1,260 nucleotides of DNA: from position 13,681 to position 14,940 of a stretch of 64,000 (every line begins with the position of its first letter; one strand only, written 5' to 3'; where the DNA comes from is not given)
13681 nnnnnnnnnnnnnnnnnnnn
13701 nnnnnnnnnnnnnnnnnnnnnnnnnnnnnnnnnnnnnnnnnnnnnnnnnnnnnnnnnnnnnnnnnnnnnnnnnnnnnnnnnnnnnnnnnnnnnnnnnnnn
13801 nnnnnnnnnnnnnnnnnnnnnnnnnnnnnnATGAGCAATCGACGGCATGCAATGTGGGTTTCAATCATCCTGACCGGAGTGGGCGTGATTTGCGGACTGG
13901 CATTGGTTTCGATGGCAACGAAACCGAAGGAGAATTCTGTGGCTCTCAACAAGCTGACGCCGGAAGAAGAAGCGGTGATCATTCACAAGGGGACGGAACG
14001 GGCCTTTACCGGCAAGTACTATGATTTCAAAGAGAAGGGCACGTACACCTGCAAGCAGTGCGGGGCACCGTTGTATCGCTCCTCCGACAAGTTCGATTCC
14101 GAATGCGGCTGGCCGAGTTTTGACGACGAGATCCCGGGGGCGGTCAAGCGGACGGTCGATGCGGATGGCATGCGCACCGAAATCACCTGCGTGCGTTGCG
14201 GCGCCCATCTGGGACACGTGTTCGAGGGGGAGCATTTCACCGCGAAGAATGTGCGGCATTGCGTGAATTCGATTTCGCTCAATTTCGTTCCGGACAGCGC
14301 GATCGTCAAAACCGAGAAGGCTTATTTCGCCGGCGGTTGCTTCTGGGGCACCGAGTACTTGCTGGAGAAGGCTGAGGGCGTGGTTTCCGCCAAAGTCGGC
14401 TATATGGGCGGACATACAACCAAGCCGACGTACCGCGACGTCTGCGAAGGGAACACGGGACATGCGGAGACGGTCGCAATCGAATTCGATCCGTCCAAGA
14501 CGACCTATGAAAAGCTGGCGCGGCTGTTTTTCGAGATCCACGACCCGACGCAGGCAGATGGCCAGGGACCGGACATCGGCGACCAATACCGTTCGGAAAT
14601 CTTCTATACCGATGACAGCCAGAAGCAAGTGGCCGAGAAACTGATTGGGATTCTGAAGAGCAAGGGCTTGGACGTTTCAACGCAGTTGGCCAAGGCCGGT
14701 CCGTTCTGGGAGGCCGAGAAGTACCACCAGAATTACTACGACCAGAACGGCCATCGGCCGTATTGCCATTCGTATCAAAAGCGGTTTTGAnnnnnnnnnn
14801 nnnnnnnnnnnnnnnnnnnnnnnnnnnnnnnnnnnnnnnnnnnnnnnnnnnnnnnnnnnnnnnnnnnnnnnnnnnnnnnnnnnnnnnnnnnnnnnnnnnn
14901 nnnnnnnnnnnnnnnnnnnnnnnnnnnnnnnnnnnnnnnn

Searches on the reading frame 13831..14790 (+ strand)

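Call 11: search_protein_families(library=pfam, proteins=[window:13831-14790:+], max_evalue=0.001)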
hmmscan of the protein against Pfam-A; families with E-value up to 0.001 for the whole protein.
window:13831-14790:+ (319 aa): 3 families
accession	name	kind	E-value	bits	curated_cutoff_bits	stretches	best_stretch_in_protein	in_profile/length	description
PF01625.27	PMSR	-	8.4e-61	205.1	23.7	1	163-313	1-153/153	Peptide methionine sulfoxide reductase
PF01641.26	SelR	-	1.8e-43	147.6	24.9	1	42-154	1-116/116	SelR domain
PF24046.1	At4g08330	-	0.00053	20.5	27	0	108-140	69-101/129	At4g08330 beta-tent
